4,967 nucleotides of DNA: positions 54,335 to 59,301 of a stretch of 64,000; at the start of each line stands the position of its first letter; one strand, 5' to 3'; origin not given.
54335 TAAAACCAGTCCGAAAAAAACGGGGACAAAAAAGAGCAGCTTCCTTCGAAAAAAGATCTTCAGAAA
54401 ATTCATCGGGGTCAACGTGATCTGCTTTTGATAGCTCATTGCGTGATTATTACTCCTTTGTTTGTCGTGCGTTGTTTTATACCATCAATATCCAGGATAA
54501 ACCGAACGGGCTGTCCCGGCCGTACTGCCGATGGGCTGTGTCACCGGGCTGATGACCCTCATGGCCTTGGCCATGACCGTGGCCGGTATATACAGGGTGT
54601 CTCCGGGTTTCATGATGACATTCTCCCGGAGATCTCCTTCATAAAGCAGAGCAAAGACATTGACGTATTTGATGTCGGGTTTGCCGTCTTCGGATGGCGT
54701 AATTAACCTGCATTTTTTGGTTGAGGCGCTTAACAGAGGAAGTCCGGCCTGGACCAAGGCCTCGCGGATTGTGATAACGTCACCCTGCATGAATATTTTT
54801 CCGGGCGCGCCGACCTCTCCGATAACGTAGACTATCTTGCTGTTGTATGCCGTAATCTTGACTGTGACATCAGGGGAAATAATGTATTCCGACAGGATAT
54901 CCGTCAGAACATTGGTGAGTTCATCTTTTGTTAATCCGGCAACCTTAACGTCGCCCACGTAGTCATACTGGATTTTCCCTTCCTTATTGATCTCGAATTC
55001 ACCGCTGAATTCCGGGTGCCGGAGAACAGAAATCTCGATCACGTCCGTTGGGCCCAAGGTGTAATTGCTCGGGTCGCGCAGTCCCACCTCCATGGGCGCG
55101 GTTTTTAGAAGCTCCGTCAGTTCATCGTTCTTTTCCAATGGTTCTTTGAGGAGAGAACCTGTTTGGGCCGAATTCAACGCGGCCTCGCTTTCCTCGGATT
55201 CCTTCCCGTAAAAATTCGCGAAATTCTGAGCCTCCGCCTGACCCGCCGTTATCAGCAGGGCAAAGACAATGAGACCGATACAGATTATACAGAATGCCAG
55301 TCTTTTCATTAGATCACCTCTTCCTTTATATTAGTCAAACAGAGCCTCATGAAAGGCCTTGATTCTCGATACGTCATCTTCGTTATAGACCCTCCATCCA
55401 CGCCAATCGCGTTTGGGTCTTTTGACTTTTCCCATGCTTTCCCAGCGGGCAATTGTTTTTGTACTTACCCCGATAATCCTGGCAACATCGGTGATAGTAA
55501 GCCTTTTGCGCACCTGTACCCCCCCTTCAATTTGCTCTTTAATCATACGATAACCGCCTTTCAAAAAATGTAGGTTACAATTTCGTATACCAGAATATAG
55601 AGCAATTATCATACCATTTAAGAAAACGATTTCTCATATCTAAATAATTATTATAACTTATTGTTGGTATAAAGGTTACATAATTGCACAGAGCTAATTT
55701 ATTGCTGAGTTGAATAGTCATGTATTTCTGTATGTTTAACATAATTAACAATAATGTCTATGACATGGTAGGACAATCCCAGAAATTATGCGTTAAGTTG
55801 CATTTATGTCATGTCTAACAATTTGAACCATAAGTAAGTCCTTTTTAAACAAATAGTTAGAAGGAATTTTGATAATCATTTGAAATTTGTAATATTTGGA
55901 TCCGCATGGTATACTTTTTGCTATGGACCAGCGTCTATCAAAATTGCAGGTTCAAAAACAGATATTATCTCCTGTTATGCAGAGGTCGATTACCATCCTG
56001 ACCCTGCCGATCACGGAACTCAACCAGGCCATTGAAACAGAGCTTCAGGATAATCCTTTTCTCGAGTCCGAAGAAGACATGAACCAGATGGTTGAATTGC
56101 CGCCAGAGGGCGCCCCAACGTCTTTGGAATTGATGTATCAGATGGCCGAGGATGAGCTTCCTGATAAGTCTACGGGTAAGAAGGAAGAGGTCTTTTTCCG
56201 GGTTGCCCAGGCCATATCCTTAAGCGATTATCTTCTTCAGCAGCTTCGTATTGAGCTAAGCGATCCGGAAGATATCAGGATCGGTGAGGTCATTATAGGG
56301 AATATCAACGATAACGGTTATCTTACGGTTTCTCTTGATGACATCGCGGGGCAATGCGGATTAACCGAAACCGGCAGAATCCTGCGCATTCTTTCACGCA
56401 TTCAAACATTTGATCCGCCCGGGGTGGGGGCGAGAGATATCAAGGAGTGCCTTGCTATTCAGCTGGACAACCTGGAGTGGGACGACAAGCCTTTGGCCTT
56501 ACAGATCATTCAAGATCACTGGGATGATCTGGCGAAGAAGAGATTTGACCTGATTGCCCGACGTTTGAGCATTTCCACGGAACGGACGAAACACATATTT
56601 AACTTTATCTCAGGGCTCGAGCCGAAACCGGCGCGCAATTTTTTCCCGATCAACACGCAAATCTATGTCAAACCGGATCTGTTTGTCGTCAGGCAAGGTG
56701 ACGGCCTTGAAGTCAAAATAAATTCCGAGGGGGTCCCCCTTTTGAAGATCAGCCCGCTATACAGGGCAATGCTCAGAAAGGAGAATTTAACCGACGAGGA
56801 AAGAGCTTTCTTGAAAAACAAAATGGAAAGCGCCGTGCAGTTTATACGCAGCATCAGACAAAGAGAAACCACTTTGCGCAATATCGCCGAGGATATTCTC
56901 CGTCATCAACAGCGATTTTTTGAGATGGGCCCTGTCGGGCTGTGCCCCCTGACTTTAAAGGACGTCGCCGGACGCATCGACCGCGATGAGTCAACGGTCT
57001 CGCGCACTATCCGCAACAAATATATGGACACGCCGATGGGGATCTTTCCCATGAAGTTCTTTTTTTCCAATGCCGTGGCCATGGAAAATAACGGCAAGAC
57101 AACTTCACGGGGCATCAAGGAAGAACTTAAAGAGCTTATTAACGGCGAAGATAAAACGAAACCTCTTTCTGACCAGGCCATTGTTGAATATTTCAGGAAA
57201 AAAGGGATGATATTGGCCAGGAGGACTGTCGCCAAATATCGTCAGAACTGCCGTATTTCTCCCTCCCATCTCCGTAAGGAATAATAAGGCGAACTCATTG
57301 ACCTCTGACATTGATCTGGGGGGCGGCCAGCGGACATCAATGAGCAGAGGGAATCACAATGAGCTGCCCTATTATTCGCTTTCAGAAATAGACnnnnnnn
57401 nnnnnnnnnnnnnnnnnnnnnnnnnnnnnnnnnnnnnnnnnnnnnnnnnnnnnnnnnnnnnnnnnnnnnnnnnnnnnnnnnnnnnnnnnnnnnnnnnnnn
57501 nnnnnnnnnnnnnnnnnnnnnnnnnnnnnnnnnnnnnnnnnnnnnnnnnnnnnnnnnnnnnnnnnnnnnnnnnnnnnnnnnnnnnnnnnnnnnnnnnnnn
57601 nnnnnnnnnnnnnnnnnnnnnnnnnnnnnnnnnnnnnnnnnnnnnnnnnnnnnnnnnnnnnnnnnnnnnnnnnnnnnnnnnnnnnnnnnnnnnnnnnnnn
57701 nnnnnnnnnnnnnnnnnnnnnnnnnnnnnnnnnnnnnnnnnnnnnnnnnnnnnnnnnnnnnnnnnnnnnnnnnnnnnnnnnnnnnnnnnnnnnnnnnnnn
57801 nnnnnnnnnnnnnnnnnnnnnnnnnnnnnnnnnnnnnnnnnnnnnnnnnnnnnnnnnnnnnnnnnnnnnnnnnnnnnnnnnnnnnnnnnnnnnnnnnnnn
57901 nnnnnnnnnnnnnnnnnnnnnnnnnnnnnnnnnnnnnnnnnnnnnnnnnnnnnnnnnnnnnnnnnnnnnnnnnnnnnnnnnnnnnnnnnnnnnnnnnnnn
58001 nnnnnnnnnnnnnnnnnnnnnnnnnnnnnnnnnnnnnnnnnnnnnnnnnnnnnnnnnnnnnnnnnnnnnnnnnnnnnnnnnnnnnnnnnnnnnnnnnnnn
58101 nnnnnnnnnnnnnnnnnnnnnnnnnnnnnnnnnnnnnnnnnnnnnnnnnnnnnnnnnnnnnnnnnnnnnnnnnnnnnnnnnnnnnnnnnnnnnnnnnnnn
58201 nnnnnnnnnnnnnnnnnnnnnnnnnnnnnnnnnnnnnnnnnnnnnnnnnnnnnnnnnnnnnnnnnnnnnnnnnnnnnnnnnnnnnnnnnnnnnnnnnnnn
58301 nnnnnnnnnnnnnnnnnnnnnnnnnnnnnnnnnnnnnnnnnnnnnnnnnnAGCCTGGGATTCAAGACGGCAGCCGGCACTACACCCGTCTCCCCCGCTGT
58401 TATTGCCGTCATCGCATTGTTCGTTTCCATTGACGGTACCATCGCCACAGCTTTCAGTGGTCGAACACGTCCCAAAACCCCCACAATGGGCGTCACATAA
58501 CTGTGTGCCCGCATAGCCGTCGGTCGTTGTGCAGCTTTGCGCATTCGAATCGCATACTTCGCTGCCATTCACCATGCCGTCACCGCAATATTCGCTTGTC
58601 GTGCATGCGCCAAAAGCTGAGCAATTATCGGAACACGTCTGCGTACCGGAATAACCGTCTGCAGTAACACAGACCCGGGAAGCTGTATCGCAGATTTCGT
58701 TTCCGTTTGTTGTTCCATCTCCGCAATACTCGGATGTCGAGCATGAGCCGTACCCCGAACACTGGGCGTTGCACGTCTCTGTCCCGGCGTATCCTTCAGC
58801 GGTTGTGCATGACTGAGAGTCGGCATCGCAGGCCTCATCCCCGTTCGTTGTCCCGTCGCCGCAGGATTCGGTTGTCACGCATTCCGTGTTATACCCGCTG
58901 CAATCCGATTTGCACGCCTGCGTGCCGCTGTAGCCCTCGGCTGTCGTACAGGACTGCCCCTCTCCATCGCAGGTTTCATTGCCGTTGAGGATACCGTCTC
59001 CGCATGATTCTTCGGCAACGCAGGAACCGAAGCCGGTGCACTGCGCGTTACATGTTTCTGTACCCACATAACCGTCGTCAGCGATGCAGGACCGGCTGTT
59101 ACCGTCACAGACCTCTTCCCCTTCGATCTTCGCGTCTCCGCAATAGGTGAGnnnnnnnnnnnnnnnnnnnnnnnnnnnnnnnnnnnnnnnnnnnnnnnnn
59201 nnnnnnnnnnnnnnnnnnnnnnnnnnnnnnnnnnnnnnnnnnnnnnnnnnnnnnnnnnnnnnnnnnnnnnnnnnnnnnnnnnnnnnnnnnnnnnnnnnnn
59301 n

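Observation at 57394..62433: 1679-aa secreted mosaic protein with Myxococcales-type Cys-rich repeats and a recently duplicated C-terminal domain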

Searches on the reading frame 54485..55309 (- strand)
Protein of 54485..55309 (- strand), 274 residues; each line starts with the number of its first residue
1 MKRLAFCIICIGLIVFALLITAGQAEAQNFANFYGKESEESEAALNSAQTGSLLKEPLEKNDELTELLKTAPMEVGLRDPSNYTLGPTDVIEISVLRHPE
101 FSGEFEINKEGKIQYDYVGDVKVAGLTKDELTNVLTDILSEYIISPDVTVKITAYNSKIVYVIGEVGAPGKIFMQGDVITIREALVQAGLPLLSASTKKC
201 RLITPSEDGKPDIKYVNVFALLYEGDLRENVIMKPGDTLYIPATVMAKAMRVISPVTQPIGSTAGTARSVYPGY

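Call 21: search_protein_families(library=pfam, proteins=[window:54485-55309:-], max_evalue=0.001)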
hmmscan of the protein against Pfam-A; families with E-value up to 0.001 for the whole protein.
window:54485-55309:- (274 aa): 2 families
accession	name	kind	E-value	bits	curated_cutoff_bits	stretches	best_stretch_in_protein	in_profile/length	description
PF02563.21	Poly_export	-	7.4e-22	77.8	28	1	79-152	3-76/77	Polysaccharide biosynthesis/export protein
PF22461.2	SLBB_2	-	5.4e-06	26.9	27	1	158-241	1-79/79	SLBB domain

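Call 68: list_cluster_members(proteins=[window:54485-55309:-, window:53156-54439:-, window:49591-50556:-, window:47201-48064:-, window:62991-63392:-, window:45827-47179:-, window:44574-45830:-, window:42303-43550:-])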
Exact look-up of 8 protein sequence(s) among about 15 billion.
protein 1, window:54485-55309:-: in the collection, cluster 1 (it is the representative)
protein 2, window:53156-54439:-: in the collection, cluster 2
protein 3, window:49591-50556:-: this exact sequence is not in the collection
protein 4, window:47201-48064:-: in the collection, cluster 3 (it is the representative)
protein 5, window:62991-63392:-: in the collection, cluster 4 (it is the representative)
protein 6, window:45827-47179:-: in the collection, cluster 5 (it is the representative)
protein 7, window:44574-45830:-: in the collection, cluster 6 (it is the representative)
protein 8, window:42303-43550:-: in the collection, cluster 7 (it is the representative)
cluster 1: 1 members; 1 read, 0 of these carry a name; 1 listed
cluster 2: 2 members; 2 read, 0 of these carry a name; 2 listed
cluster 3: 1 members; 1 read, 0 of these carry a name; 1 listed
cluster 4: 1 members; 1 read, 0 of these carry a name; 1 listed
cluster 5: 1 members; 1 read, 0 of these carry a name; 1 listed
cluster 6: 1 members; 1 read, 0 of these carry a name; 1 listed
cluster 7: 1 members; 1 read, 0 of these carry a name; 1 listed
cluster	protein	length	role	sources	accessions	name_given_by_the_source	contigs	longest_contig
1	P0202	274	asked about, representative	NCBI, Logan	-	-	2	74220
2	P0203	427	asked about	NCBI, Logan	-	-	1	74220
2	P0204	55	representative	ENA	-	-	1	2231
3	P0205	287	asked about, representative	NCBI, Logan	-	-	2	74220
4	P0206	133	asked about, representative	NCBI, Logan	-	-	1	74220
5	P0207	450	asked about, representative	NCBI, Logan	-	-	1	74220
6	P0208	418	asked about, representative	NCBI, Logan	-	-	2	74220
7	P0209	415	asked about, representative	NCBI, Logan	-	-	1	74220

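Call 70: find_encoding_contigs(protein=window:54485-55309:-, flank=3000, max_places=3)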
Protein window:54485-55309:- (274 aa): 2 contigs read that carry it; 1 place shown.
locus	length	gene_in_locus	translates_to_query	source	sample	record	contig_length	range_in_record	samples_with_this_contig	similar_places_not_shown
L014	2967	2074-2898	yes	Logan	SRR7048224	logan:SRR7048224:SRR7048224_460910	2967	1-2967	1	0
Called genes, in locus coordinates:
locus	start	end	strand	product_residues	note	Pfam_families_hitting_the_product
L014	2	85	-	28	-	?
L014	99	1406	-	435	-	PF00309:Sigma54_AID, PF04963:Sigma54_CBD, PF04552:Sigma54_DBD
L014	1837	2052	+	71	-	PF13411:MerR_1, PF00376:MerR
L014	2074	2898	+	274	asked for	PF02563:Poly_export, PF22461:SLBB_2 (weak)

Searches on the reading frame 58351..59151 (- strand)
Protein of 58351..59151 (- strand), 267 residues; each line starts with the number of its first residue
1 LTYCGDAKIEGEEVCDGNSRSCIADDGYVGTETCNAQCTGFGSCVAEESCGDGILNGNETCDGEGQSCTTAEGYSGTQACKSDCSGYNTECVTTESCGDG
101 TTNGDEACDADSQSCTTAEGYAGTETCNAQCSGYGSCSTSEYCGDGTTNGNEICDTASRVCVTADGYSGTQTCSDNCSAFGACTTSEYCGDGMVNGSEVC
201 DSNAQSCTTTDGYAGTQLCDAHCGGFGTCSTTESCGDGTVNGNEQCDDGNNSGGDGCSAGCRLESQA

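Call 72: find_homologous_proteins(query=window:58351-59151:-, max_evalue=0.001)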
Query seq(267 aa) (267 aa): 409 proteins with E <= 0.001 among 1930 candidates; the best 120 are listed.
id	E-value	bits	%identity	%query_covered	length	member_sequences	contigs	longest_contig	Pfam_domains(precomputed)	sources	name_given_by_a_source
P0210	2.6e-51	193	55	68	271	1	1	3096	PF13948.12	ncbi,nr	ncbi:MAG: hypothetical protein KC713_07545, partial [Candidatus Omnitrophica bacterium]|nr:hypotheti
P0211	3.2e-44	170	45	85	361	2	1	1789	-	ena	-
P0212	3.3e-43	167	48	89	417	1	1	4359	PF13620.13,PF17210.10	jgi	-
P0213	2.3e-32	131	34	99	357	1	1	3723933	PF13948.12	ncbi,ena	-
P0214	1.3e-31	128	34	99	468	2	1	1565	PF13948.12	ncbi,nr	ncbi:MAG TPA: DUF4215 domain-containing protein, partial [Polyangiaceae bacterium]|nr:DUF4215 domain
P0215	2.9e-30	124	44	76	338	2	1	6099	-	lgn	-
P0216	1.0e-29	122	32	82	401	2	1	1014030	PF13948.12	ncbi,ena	-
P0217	5.3e-29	120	57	40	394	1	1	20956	PF13948.12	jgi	-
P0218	1.2e-28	119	44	57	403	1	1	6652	PF13948.12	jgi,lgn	-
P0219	2.4e-26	111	32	99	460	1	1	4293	PF13948.12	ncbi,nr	ncbi:MAG: DUF4215 domain-containing protein, partial [Dehalococcoidia bacterium]|nr:DUF4215 domain-c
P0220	1.3e-25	109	32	99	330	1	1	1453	PF13948.12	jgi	jgi:cysteine-rich repeat protein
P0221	6.2e-25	107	41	63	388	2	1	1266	PF13948.12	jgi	-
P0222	1.1e-24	106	36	99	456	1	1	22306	PF13948.12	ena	-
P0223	1.6e-24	105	36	65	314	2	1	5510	PF13948.12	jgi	jgi:cysteine-rich repeat protein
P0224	6.5e-24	103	36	49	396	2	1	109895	PF13948.12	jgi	jgi:cysteine-rich repeat protein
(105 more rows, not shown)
